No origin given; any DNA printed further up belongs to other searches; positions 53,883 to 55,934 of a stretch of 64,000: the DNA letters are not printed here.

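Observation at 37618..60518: Tandem SusC/SusD modules whose cargo is only unassigned beta-propeller, LamG and coiled-coil proteins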

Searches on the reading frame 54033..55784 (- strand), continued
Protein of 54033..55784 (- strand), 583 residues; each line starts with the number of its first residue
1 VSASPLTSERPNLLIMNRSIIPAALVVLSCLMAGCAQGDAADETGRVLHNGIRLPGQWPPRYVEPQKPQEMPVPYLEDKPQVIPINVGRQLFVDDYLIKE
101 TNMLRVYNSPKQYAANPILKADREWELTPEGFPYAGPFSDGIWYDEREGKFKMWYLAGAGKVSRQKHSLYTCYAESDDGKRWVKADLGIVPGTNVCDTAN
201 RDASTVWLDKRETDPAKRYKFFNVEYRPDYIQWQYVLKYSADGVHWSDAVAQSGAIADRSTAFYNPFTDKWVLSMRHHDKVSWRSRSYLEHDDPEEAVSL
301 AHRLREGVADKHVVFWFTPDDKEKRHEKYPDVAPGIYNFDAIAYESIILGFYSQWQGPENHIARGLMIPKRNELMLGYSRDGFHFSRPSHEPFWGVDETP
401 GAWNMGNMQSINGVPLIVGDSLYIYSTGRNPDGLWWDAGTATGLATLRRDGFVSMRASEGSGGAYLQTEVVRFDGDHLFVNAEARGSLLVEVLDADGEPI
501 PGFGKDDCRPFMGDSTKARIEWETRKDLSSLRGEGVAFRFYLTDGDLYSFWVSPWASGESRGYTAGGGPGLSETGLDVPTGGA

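Call 62: fold_search(model_id=the predicted structure, library=pdb)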
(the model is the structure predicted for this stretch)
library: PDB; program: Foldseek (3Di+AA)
matches with E <= 10: 1046; with E <= 0.001: 217
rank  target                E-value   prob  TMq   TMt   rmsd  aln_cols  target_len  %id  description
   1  8aa2_E                1.9e-10  1.00  0.33  0.37  18.0       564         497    8  Inactive levan utilisation machinery (utilisome) in the presence of levan fructo-oligosaccharides DP 15-25 (released 2023-06-07)
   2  6r3r                  2.2e-10  1.00  0.32  0.36  17.2       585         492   10  First crystal structure of endo-levanase BT1760 from Bacteroides thetaiotaomicron (released 2019-06-19)
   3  8hcj_A                2.8e-10  1.00  0.34  0.44  18.6       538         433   10  Structure of GH43 family enzyme, Xylan 1, 4 Beta- xylosidase from pseudopedobacter saltans (released 2023-11-15)
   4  7fir_C                4.7e-10  1.00  0.39  0.68   5.3       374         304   15  The crystal structure of beta-1,2-mannobiose phosphorylase in complex with 1,4-mannobiose (released 2022-01-05)
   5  8hcj_C                8.6e-10  1.00  0.35  0.44  18.4       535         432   10  Structure of GH43 family enzyme, Xylan 1, 4 Beta- xylosidase from pseudopedobacter saltans (released 2023-11-15)
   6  7znr_A                9.6e-10  1.00  0.33  0.38  18.2       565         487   10  Inactive D62N mutant of BT1760 Endo-acting levanase from Bacteroides thetaiotaomicron VPI-5482 (released 2023-06-21)
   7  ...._A                1.1e-09  1.00  0.36  0.63   6.7       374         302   16  Teth514_1788 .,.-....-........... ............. in complex with mannose (-1) and phosphate (released 2025-09-17)
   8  6r3u_A                1.6e-09  1.00  0.33  0.37  17.3       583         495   10  Endo-levanase BT1760 mutant E221A from Bacteroides thetaiotaomicron complexed with levantetraose (released 2019-06-19)
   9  8beq_A                1.8e-09  1.00  0.32  0.34  20.9       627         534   10  Structure of fructofuranosidase from Rhodotorula dairenensis (released 2022-12-28)
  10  7fip_A                4.1e-09  1.00  0.39  0.68   5.2       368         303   16  The native structure of beta-1,2-mannobiose phosphorylase from Thermoanaerobacter sp. (released 2022-01-05)
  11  7fip_B                5.4e-09  1.00  0.39  0.68   5.3       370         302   15  The native structure of beta-1,2-mannobiose phosphorylase from Thermoanaerobacter sp. (released 2022-01-05)
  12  9tdw_D                6.0e-09  1.00  0.31  0.33  20.2       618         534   10  Structure of D81A-Fructofuranosidase from Purpureocilum lilacinum in complex with fructose (released 2026-02-11)
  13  8a9y_E                6.3e-09  1.00  0.32  0.36  18.0       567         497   10  Substrate-free levan utilisation machinery (utilisome) (released 2023-06-07)
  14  9tdv_B                7.5e-09  1.00  0.31  0.33  20.2       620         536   10  Structure of D81A-Fructofuranosidase from Purpureocilum lilacinum in complex with raffinose (released 2026-02-11)
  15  8bes_A                8.8e-09  1.00  0.33  0.35  19.4       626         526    9  Structure of D188A-fructofuranosidase from Rhodotorula dairenensis in complex with fructose (released 2022-12-28)
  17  7fip_D                1.3e-08  1.00  0.39  0.68   5.2       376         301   15  The native structure of beta-1,2-mannobiose phosphorylase from Thermoanaerobacter sp. (released 2022-01-05)
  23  6n1a                  2.2e-08  1.00  0.37  0.52   9.1       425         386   12  Crystal structure of an N-acetylgalactosamine deacetylase from F. plautii (released 2019-06-12)
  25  4onz                  3.0e-08  1.00  0.37  0.57   6.5       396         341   12  Crystal structure of a putative glycoside hydrolase (BACOVA_02161) from Bacteroides ovatus ATCC 8483 at 1.85 A resolutio (released 2014-02-26)
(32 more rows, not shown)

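Call 70: search_solved_structures(query=A3, max_evalue=1, show_alignments=5)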
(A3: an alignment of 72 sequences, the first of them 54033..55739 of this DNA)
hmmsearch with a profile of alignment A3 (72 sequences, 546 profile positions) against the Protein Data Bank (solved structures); distinct sequences matched with E-value up to 1: 5.
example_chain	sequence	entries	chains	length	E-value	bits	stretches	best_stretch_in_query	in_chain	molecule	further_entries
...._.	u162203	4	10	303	0.00068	21.4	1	92-176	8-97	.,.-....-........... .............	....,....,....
6n1a_A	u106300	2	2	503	0.0017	20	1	142-220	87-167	Carbohydrate-binding protein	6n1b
3taw_A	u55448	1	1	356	0.18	13.4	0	103-156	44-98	Hypothetical glycoside hydrolase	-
5ta7_A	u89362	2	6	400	0.25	12.9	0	132-163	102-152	Glycoside Hydrolase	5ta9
5ayd_A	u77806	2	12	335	0.28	12.7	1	291-365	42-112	Beta-1,4-mannooligosaccharide phosphorylase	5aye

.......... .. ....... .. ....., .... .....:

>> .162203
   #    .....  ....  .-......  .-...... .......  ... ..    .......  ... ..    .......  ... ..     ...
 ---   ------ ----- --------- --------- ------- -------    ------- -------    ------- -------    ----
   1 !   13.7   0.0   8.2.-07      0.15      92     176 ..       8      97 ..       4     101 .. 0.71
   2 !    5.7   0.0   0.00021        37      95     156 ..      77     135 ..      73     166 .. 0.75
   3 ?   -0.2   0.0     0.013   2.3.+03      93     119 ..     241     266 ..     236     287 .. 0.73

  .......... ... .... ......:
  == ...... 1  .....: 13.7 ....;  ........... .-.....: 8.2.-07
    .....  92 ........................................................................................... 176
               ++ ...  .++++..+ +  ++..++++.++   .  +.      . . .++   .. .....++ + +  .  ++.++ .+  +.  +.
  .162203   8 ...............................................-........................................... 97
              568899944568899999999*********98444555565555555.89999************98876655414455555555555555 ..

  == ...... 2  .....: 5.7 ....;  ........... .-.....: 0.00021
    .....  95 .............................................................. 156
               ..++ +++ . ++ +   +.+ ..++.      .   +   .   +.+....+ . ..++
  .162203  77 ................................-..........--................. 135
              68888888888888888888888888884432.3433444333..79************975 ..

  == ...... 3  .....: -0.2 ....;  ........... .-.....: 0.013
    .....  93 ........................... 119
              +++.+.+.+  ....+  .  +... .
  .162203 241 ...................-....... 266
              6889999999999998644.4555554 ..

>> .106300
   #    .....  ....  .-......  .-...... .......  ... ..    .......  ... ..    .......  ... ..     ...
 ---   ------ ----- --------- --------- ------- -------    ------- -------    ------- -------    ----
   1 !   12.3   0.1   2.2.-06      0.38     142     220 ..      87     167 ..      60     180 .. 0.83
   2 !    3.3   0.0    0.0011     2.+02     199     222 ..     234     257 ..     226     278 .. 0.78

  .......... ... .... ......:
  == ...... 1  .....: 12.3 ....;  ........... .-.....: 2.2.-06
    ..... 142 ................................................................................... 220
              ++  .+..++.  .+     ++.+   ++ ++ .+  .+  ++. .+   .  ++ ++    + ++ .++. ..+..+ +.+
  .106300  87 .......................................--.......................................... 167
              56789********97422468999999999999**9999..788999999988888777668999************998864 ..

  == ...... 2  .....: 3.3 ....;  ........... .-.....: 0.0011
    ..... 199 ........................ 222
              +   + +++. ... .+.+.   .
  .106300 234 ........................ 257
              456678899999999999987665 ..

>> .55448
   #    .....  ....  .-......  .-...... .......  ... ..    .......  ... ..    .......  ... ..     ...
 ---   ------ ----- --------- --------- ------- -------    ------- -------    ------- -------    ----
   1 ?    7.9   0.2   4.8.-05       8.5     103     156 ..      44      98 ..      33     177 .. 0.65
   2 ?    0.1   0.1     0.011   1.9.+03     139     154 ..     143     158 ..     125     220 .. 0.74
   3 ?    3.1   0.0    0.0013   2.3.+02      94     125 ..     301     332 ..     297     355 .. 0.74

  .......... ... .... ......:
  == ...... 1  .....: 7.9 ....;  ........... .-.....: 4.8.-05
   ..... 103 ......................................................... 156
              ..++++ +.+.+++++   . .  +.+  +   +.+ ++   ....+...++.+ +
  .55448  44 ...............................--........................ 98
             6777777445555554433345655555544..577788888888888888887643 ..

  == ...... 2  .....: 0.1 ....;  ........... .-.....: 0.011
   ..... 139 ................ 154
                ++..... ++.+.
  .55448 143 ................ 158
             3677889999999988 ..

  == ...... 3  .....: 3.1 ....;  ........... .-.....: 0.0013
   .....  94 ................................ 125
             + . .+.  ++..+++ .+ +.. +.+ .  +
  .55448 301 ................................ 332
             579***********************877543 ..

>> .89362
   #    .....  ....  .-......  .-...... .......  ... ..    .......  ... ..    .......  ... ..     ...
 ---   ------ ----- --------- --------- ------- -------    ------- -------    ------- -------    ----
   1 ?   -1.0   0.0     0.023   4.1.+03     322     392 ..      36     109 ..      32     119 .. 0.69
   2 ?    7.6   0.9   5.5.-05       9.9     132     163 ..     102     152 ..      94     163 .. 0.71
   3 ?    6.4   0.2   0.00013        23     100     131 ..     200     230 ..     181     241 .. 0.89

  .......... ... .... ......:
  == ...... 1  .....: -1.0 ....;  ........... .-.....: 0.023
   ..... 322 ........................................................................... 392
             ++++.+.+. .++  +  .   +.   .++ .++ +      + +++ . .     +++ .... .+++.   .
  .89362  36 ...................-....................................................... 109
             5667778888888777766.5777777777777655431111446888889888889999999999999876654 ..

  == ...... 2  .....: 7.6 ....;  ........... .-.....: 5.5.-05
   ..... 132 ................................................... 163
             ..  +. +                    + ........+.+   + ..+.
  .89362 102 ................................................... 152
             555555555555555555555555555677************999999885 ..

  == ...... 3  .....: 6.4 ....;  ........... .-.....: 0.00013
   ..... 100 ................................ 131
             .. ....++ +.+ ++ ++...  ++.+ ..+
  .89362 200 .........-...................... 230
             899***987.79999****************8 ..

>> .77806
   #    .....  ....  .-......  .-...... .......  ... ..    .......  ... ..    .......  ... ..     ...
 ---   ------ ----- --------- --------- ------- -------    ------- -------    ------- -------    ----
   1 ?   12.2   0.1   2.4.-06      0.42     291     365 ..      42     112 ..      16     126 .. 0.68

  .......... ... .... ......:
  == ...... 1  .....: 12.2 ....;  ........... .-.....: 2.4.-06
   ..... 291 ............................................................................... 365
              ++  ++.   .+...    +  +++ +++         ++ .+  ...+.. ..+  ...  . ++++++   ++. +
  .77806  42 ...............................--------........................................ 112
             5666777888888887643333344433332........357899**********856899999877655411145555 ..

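Call 71: search_protein_families(library=ncbifam, proteins=[P0399, P0491, P0419, P0459, P0378, P0397], max_evalue=0.001)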
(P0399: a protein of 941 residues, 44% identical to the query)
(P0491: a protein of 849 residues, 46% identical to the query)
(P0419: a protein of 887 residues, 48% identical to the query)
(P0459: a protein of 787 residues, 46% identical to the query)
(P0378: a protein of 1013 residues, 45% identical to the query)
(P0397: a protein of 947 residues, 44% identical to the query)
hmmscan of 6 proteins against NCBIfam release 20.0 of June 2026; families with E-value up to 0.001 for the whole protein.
P0399 (941 aa): 4 families
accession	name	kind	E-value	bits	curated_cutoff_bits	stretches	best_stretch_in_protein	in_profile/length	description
NF010730.0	PRK14131.1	subfamily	8.1e-21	74.2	416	2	185-270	66-157/384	N-acetylneuraminate epimerase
TIGR03547.1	muta_rot_YjhT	subfamily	1.3e-17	64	256.35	1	185-270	37-128/346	YjhT family mutarotase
TIGR03548.1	mutarot_permut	subfamily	7.2e-14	51.6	243.2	1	112-194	122-201/323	cyclically-permuted mutarotase family protein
NF052501.1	RdCuOxGlxASco2837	equivalog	7.6e-07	27.7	800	1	180-246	266-333/645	radical copper oxidase GlxA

P0491 (849 aa): 0 families

P0419 (887 aa): 0 families

P0459 (787 aa): 0 families

P0378 (1013 aa): 0 families

P0397 (947 aa): 0 families

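Call 72: find_encoding_contigs(protein=P0064, flank=10000, max_places=3)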
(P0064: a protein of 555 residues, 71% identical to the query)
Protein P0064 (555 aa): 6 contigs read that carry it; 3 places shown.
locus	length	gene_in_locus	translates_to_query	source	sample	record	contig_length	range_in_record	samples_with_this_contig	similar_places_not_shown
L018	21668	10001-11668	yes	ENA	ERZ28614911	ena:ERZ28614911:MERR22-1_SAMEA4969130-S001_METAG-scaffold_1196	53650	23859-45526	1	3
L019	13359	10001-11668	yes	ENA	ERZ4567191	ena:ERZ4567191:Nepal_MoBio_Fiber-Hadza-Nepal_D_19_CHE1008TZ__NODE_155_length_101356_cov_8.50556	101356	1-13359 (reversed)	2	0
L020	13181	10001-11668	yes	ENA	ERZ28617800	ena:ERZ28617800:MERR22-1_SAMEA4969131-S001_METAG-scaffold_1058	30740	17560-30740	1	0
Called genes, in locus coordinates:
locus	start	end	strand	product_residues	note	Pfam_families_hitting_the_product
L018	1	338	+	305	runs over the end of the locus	PF00701:DHDPS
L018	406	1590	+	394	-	PF07221:GlcNAc_2-epim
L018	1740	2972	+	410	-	PF07690:MFS_1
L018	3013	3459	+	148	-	PF04074:DUF386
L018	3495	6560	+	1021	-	PF13620:CarboxypepD_reg, PF13715:CarbopepD_reg_2, PF07715:Plug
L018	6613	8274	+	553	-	PF14322:SusD-like_3, PF07980:SusD_RagB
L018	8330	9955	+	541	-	-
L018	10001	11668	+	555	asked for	-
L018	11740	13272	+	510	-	-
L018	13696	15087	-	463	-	PF02737:3HCDH_N (weak), PF03721:UDPG_MGDP_dh_N, PF00984:UDPG_MGDP_dh, PF03720:UDPG_MGDP_dh_C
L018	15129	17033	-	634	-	PF05496:RuvB_N (faint), PF13177:DNA_pol3_delta2, PF13604:AAA_30 (faint), PF00004:AAA, PF13173:AAA_14 (faint), PF22608:DNAX_ATPase_lid, PF12169:DNA_pol3_gamma3, PF28557:DUF8439, +1 more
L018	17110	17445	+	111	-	PF04977:DivIC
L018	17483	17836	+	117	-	-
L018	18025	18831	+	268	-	PF14289:DUF4369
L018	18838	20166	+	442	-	PF01979:Amidohydro_1, PF07969:Amidohydro_3 (faint), PF12890:DHOase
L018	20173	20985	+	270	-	PF02965:Met_synt_B12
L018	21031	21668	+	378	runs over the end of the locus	PF28548:4TM_phosphoesterase, PF00149:Metallophos, PF12850:Metallophos_2 (weak)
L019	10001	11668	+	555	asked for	-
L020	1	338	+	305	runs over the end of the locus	PF00701:DHDPS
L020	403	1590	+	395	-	PF07221:GlcNAc_2-epim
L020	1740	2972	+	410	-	PF07690:MFS_1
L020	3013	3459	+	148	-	PF04074:DUF386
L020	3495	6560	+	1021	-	PF13620:CarboxypepD_reg, PF13715:CarbopepD_reg_2, PF07715:Plug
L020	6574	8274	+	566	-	PF14322:SusD-like_3, PF07980:SusD_RagB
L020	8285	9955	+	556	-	-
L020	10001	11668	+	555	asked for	-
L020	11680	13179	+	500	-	?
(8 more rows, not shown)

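Call 76: find_encoding_contigs(protein=P0493, flank=8000, max_places=1)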
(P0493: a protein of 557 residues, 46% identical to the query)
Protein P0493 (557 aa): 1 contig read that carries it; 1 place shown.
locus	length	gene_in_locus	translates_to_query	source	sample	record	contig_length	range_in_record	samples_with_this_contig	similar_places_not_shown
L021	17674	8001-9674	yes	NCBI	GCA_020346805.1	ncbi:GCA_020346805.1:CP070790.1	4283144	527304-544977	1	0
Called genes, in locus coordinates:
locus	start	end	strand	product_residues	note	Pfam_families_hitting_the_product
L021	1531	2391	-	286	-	PF04026:SpoVG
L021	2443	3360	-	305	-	PF00288:GHMP_kinases_N, PF08544:GHMP_kinases_C (weak)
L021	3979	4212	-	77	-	-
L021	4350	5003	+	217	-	PF01171:ATP_bind_3 (weak), PF06508:QueC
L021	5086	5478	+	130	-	PF14489:QueF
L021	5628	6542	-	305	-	PF07963:N_methyl (weak)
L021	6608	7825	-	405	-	PF14885:GHL15 (faint)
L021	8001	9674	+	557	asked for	-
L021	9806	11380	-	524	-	PF00884:Sulfatase, PF01663:Phosphodiest (faint), PF16347:SGSH_C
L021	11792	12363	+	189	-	PF09369:MZB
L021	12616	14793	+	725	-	PF00989:PAS, PF08448:PAS_4 (weak), PF13426:PAS_9, PF00989:PAS (weak), PF08448:PAS_4 (weak), PF13426:PAS_9, PF08447:PAS_3, PF00196:GerE, +3 more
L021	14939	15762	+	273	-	PF01145:Band_7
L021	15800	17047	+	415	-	PF01145:Band_7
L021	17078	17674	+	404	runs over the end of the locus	PF00005:ABC_tran, PF13304:AAA_21 (faint)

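Call 77: find_encoding_contigs(protein=P0415, flank=8000, max_places=1)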
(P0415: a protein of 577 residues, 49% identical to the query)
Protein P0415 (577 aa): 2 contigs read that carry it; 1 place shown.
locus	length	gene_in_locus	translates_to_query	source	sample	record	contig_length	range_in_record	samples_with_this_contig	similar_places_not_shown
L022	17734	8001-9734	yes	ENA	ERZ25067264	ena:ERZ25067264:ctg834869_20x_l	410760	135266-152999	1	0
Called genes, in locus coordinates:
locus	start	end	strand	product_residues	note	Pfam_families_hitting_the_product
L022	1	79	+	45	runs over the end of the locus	-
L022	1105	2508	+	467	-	-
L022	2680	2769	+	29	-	-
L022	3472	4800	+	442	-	PF13701:DDE_Tnp_1_4, PF01609:DDE_Tnp_1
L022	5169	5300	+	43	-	-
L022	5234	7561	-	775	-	-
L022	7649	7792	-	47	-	-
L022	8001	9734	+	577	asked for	-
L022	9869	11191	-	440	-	PF13565:HTH_32 (faint), PF13518:HTH_28 (faint), PF00665:rve, PF13683:rve_3 (weak)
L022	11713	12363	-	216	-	PF04337:DUF480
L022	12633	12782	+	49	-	-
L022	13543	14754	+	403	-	PF01609:DDE_Tnp_1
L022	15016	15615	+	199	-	PF03358:FMN_red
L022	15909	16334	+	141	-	PF05368:NmrA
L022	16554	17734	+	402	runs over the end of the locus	PF05598:DUF772, PF01609:DDE_Tnp_1, PF13751:DDE_Tnp_1_6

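Call 78: find_encoding_contigs(protein=P0407, flank=8000, max_places=1)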
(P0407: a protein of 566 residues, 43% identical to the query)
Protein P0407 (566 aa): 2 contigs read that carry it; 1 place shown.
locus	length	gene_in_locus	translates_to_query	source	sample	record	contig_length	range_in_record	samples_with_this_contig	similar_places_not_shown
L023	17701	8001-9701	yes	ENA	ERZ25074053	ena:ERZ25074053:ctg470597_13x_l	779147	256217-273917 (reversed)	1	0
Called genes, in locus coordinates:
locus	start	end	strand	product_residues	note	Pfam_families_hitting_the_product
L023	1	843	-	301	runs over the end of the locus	-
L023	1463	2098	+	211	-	PF00589:Phage_integrase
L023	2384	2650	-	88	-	-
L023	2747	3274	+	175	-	-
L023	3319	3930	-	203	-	PF05050:Methyltransf_21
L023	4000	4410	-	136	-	-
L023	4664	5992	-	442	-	PF13701:DDE_Tnp_1_4, PF01609:DDE_Tnp_1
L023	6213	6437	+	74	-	-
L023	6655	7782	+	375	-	PF00245:Alk_phosphatase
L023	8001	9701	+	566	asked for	-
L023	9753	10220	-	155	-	-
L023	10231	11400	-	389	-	PF14294:DUF4372, PF01609:DDE_Tnp_1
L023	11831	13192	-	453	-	PF06580:His_kinase, PF02518:HATPase_c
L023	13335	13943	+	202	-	PF00925:GTP_cyclohydro2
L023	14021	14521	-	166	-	PF00376:MerR (weak), PF13411:MerR_1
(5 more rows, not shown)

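Call 97: find_encoding_contigs(protein=P0004, flank=10000, max_places=1)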
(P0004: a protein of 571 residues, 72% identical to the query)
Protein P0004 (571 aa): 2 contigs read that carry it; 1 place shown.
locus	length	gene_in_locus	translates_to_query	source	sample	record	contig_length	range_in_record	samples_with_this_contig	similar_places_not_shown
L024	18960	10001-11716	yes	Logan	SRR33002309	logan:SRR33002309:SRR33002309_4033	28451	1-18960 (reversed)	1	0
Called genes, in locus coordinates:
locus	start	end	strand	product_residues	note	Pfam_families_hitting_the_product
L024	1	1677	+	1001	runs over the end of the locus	PF00873:ACR_tran, PF02355:SecD_SecF_C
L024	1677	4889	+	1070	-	PF00873:ACR_tran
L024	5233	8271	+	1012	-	PF13620:CarboxypepD_reg, PF13715:CarbopepD_reg_2, PF07715:Plug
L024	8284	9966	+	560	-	PF14322:SusD-like_3, PF07980:SusD_RagB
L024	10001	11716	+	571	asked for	-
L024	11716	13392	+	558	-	-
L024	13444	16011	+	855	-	-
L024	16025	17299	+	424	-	-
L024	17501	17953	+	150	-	PF04074:DUF386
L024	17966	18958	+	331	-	?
